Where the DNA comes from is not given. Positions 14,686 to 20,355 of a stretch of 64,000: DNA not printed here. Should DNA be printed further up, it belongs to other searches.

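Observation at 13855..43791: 30-kb single-operon VirB-type T4SS with a Rickettsiales-like B8-B7-B8-B9 duplication, extreme gene gigantism and no coupling protein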

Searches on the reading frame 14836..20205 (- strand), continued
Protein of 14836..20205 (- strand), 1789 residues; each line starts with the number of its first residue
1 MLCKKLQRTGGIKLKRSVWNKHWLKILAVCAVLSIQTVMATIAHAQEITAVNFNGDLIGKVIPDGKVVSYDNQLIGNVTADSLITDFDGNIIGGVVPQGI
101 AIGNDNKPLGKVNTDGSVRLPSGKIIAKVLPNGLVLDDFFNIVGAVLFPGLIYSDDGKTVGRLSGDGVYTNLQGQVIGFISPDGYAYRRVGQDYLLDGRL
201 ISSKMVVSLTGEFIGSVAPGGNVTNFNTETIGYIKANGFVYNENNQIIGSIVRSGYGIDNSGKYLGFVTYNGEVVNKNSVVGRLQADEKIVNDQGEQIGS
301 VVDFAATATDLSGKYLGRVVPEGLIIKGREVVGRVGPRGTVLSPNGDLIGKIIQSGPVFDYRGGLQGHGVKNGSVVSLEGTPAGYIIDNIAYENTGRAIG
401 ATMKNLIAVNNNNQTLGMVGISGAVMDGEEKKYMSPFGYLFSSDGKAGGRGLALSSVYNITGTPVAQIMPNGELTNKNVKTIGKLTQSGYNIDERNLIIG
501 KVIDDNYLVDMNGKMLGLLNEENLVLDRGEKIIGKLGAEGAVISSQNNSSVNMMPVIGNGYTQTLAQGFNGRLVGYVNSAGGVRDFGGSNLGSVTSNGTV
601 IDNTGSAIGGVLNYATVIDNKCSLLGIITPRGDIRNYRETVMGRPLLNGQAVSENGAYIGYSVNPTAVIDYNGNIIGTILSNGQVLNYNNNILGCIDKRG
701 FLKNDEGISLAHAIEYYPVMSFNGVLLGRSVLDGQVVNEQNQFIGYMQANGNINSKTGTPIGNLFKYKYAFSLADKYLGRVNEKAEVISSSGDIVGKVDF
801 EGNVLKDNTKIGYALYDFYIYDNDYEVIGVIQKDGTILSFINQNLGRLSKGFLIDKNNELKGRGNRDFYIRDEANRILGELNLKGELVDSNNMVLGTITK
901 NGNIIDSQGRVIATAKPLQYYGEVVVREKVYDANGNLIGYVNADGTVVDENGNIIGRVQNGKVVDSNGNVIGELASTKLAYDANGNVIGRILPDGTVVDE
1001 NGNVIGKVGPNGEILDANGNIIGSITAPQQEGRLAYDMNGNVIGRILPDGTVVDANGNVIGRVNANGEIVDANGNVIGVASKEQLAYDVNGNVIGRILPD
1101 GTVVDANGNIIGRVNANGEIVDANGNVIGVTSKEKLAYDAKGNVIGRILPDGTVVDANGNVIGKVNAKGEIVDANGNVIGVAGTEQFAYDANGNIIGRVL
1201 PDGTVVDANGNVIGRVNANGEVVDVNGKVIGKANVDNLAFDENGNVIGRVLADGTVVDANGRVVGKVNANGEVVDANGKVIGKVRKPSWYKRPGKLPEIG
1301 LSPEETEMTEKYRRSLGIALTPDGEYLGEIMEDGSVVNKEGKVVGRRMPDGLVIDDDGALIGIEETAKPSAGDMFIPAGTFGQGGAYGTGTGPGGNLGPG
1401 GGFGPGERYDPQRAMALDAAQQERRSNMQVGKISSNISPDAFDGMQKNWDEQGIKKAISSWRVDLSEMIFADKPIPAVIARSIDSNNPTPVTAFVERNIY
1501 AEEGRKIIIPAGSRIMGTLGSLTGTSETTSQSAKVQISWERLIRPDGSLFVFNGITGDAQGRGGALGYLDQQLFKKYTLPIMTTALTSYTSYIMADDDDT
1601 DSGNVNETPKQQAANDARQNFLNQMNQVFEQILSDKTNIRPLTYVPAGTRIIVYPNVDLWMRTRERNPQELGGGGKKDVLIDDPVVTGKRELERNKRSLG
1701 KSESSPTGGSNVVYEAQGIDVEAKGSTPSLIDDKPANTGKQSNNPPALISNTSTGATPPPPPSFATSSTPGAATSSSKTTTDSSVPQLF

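Call 48: find_encoding_contigs(protein=P0080, flank=10000, max_places=2)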
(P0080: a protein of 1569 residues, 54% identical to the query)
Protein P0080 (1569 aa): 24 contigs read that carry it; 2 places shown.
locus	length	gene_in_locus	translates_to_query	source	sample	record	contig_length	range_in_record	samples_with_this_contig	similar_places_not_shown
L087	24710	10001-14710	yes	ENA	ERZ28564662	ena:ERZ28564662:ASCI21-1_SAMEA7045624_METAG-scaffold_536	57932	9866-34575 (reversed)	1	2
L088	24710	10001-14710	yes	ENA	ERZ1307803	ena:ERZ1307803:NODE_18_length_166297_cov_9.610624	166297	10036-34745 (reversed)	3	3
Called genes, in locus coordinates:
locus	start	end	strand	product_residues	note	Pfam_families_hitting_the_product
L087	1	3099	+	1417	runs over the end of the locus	-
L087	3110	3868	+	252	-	PF04335:VirB8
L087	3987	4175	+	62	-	-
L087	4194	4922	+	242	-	PF04335:VirB8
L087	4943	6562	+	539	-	PF03524:CagX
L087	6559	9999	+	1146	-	-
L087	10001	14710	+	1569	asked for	PF12396:DUF3659 (faint), PF21784:Bflower (faint), PF21785:Bflower_2, PF03743:TrbI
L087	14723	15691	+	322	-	PF00437:T2SSE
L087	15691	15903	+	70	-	-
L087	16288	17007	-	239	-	-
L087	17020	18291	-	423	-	-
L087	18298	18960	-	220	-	-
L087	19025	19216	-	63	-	-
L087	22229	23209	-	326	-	PF01381:HTH_3, PF04545:Sigma70_r4 (faint), PF12844:HTH_19 (weak), PF13443:HTH_26 (faint), PF13560:HTH_31, PF01381:HTH_3, PF13560:HTH_31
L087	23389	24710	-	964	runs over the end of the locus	PF01551:Peptidase_M23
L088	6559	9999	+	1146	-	-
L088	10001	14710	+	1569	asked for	PF12396:DUF3659 (faint), PF21784:Bflower (faint), PF21785:Bflower_2, PF03743:TrbI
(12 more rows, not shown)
